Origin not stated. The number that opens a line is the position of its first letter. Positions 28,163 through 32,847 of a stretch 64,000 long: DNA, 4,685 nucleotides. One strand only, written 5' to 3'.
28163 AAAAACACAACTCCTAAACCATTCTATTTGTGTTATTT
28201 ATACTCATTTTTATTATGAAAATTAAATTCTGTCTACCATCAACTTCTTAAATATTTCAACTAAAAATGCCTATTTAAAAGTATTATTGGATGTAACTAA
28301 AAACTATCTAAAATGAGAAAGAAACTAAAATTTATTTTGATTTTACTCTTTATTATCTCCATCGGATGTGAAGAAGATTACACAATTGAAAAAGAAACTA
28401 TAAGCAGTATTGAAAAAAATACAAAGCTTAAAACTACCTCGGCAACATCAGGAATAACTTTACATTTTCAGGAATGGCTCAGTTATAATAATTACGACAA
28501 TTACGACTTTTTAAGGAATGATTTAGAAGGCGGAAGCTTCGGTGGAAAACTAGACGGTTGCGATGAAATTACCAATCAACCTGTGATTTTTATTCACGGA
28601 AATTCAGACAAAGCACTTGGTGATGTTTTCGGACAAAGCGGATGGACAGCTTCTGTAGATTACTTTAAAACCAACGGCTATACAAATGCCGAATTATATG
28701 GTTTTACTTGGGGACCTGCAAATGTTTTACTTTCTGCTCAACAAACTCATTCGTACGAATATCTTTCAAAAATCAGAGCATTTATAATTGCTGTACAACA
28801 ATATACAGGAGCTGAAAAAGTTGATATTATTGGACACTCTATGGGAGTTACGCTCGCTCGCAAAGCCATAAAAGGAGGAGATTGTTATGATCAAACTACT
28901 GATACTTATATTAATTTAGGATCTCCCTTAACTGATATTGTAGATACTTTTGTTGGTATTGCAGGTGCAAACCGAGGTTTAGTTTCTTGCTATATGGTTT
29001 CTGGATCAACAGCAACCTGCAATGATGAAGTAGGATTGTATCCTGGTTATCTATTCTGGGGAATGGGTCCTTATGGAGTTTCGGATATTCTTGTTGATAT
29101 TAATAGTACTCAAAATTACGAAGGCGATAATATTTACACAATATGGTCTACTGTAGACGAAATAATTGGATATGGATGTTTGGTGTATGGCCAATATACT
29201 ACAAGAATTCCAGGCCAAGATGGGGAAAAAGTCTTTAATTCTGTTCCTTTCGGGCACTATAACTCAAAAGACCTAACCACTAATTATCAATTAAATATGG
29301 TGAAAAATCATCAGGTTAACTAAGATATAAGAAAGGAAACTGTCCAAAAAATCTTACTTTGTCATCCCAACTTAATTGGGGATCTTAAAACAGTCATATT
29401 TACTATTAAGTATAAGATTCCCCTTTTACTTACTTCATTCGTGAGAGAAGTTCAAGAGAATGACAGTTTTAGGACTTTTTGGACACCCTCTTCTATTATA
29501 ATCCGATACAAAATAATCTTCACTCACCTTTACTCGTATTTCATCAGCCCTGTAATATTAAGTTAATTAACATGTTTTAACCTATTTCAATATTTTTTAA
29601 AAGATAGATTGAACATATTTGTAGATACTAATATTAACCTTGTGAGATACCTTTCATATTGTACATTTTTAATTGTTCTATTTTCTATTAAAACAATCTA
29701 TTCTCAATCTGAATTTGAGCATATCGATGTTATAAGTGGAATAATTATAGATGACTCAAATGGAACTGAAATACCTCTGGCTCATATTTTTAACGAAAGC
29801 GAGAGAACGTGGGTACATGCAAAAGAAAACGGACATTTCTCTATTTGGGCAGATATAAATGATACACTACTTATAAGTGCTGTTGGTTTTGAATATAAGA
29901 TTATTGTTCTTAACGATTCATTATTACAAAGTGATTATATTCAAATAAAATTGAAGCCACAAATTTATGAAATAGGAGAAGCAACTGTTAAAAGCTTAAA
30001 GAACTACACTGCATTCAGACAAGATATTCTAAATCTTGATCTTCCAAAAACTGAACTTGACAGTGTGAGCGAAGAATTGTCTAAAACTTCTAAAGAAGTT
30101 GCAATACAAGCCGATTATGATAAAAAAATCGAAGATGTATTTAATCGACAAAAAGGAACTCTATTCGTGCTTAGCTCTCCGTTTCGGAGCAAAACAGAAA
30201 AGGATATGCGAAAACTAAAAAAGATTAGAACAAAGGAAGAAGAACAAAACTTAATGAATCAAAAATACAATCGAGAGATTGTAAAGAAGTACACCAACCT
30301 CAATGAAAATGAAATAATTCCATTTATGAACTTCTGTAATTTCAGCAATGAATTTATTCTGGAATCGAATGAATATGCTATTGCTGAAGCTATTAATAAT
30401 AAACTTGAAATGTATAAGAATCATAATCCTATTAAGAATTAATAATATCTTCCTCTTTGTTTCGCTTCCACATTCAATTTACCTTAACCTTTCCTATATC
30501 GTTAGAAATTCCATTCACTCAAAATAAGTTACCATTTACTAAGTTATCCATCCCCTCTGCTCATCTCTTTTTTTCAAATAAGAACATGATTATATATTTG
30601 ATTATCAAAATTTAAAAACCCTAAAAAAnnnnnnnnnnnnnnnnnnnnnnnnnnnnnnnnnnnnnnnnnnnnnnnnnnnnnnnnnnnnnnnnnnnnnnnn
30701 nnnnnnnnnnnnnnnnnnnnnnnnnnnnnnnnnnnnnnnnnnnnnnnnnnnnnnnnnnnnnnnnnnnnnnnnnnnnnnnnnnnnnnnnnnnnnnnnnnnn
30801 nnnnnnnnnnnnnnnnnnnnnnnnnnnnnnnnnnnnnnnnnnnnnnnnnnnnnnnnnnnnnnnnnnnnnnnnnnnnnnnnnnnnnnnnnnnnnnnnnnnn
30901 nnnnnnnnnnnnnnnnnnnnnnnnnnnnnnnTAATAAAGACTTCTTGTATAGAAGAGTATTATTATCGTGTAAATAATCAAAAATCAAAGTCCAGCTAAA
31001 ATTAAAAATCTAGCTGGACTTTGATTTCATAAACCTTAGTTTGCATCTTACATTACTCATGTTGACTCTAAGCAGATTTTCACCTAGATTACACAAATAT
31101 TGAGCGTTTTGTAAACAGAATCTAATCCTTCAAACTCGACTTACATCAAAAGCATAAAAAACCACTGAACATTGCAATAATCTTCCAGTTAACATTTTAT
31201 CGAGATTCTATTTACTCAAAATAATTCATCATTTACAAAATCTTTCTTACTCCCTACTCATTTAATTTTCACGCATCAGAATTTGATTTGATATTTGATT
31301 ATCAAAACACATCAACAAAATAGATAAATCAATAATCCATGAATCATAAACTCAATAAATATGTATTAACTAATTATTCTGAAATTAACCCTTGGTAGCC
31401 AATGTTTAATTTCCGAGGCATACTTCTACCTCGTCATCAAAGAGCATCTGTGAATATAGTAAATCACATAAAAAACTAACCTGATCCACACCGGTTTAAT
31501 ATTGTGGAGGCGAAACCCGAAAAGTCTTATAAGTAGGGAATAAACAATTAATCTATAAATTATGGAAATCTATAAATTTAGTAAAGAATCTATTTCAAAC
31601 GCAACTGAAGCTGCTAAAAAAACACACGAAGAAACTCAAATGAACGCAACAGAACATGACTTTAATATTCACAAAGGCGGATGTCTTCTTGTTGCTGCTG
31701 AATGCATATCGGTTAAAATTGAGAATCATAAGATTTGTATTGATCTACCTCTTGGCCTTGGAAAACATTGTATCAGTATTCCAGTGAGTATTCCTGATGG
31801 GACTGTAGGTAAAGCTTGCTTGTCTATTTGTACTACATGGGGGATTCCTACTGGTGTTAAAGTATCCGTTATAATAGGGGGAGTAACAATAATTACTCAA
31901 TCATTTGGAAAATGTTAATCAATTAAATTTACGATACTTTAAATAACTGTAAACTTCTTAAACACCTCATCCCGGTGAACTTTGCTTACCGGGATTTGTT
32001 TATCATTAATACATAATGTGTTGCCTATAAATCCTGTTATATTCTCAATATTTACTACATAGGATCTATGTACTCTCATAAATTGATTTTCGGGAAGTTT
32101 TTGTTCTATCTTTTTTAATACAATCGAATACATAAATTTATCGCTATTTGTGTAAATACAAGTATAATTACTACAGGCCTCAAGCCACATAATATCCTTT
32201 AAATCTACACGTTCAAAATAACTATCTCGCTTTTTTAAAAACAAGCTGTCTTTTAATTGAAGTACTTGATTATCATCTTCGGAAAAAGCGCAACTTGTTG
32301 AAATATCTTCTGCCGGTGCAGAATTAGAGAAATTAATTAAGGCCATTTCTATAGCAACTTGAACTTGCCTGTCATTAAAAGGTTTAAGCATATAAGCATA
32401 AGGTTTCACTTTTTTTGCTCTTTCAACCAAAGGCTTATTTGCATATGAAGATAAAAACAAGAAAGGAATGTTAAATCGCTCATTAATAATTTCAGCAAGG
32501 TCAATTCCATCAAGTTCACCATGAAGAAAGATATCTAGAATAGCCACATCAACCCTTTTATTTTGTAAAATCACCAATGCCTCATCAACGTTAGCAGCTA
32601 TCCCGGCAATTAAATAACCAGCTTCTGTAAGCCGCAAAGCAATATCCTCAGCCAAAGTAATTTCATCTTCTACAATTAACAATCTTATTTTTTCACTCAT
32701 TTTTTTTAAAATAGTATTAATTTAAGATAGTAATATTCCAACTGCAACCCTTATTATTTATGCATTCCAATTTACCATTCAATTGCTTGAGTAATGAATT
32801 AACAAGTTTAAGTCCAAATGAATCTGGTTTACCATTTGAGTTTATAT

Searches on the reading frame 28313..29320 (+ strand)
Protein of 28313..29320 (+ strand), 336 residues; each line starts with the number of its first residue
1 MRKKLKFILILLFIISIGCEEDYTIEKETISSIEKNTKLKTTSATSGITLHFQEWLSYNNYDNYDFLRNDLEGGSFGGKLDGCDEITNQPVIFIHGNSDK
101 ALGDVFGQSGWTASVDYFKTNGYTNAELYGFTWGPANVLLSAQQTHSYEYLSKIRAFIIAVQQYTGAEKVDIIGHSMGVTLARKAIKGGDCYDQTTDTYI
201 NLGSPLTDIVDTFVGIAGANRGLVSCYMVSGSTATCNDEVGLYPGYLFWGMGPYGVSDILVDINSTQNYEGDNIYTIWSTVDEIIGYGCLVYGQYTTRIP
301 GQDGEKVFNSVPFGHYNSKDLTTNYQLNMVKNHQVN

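Call 23: search_protein_families(library=pfam, proteins=[window:28313-29320:+], max_evalue=0.001)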
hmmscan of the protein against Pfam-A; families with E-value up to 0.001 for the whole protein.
window:28313-29320:+ (336 aa): 3 families
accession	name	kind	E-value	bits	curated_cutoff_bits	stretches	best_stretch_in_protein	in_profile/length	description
PF01674.24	Lipase_2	-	2.5e-63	214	20.3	1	88-327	1-218/219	Lipase (class 2)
PF07819.20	PGAP1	-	3.9e-08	33.8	24.3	1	86-208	2-131/233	PGAP1-like alpha/beta domain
PF02450.21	LCAT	-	2.5e-06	27.4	21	1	111-288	69-251/392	Lecithin:cholesterol acyltransferase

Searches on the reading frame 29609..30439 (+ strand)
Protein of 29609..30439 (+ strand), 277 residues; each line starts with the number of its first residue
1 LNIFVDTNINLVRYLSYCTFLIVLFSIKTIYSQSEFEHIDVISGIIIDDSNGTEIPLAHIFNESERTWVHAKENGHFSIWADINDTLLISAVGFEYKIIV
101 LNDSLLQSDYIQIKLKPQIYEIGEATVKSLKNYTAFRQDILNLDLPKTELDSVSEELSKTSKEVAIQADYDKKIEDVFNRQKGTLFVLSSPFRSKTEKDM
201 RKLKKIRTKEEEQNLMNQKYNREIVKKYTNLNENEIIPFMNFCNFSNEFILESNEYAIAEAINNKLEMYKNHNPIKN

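Call 23: search_protein_families(library=pfam, proteins=[window:29609-30439:+], max_evalue=0.001)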
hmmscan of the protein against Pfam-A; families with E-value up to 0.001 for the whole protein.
window:29609-30439:+ (277 aa): 1 family
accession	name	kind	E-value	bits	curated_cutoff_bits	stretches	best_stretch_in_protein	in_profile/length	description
PF13715.12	CarbopepD_reg_2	-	2.1e-07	31.3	32.2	1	42-127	1-88/88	CarboxypepD_reg-like domain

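Call 45: search_protein_families(library=padloc, proteins=[window:29609-30439:+], max_evalue=0.1)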
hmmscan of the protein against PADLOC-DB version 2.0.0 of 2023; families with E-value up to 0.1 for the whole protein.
window:29609-30439:+ (277 aa): 0 families

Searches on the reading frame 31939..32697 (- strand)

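Call 23: search_protein_families(library=pfam, proteins=[window:31939-32697:-], max_evalue=0.001)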
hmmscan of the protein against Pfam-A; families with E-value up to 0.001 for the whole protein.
window:31939-32697:- (252 aa): 2 families
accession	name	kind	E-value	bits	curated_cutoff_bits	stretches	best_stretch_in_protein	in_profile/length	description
PF04397.21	LytTR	-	3.6e-18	66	22.6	1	163-248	5-96/98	LytTr DNA-binding domain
PF00072.30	Response_reg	-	1.4e-16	61.1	30.2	1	7-116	2-110/111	Response regulator receiver domain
